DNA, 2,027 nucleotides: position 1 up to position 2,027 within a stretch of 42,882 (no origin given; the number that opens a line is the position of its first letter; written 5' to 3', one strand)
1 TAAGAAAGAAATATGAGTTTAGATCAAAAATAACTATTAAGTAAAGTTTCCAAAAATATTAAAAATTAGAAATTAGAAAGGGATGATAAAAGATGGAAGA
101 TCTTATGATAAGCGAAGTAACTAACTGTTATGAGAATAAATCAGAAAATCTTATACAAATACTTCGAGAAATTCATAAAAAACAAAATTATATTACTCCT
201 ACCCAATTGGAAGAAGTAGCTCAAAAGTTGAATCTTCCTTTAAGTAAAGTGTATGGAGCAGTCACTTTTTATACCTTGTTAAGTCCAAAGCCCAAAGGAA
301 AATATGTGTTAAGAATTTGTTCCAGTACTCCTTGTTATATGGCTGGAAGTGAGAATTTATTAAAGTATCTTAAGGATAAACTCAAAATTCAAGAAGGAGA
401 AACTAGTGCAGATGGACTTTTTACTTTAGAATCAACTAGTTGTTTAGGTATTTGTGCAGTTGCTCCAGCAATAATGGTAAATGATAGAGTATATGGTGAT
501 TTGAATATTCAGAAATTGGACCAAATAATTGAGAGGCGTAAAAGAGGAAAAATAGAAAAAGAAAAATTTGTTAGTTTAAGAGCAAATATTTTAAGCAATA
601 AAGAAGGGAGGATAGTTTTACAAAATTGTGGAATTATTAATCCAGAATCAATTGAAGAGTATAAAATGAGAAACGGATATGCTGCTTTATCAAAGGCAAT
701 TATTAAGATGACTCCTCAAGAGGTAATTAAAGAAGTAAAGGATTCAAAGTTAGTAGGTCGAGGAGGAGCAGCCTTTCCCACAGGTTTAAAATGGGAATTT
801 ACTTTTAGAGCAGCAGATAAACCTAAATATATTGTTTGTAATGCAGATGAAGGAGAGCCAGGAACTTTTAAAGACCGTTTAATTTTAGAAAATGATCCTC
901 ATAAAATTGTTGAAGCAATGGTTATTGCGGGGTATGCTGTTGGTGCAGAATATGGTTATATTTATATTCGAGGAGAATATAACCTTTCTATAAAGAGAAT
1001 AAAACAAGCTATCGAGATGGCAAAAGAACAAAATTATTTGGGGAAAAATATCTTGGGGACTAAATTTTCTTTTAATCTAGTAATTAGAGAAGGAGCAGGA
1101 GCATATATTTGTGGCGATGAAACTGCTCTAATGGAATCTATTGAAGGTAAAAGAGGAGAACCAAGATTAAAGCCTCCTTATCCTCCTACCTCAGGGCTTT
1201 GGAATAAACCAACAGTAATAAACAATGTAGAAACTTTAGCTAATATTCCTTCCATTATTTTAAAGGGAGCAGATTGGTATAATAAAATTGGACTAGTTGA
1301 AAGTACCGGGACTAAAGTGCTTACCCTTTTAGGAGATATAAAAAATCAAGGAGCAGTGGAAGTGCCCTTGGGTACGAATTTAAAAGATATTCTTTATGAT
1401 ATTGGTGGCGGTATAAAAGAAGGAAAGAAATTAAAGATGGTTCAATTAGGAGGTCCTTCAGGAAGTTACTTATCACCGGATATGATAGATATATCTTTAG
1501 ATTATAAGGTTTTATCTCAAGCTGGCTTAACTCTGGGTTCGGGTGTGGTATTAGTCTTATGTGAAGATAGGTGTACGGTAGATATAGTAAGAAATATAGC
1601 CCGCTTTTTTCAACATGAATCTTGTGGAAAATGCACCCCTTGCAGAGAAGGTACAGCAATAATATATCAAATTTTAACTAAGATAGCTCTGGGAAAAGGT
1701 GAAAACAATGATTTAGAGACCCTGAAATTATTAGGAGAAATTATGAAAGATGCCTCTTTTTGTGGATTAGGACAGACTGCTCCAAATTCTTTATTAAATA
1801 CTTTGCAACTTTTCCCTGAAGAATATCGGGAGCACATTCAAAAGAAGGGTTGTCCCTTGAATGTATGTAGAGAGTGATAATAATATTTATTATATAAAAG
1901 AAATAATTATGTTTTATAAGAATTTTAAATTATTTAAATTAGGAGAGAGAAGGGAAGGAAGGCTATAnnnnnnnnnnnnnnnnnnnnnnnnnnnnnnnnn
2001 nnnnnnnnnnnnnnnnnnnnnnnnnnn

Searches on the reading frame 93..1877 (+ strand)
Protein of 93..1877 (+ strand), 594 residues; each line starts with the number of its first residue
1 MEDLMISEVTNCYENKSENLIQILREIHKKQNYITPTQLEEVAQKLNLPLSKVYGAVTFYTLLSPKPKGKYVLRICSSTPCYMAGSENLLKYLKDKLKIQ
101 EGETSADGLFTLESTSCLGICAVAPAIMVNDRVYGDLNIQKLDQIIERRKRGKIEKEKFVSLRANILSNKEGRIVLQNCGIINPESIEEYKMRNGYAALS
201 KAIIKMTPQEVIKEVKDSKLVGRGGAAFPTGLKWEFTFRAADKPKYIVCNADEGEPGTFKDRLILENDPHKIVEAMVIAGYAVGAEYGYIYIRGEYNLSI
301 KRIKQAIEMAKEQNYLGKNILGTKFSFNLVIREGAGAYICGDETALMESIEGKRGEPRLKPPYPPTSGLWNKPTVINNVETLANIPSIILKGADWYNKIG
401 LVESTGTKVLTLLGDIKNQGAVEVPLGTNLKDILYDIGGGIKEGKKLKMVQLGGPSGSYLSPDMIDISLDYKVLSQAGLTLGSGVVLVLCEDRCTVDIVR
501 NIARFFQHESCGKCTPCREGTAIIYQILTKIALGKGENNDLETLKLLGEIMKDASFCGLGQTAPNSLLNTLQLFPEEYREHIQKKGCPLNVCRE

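Call 28: find_encoding_contigs(protein=window:93-1877:+, flank=10000, max_places=3)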
Protein window:93-1877:+ (594 aa): 2 contigs read that carry it; 2 places shown.
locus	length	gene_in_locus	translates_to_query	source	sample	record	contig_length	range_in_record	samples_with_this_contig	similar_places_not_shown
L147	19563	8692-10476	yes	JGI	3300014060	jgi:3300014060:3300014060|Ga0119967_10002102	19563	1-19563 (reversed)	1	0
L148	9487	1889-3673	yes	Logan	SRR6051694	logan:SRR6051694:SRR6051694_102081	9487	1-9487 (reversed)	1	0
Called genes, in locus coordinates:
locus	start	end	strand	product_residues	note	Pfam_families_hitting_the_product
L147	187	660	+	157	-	PF00329:Complex1_30kDa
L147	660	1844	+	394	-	PF00374:NiFeSe_Hases, PF00346:Complex1_49kDa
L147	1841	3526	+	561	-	PF00361:Proton_antipo_M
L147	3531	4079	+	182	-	PF13244:MbhD, PF20501:MbhE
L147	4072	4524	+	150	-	PF04039:MnhB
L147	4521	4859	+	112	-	PF00420:Oxidored_q2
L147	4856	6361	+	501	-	PF00662:Proton_antipo_N, PF10125:NADHdeh_related, PF00361:Proton_antipo_M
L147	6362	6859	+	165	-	PF01899:MNHE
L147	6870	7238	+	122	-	PF04066:MrpF_PhaF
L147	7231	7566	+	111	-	PF03334:PhaG_MnhG_YufB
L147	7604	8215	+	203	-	PF12837:Fer4_6 (weak), PF13237:Fer4_10 (weak), PF00037:Fer4, PF12838:Fer4_7, PF13187:Fer4_9 (weak)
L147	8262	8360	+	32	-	-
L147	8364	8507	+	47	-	-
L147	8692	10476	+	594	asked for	PF01257:2Fe-2S_thioredx, PF01512:Complex1_51K, PF10531:SLBB (weak), PF10589:NADH_4Fe-4S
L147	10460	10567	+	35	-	-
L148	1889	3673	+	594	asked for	PF01257:2Fe-2S_thioredx, PF01512:Complex1_51K, PF10531:SLBB (weak), PF10589:NADH_4Fe-4S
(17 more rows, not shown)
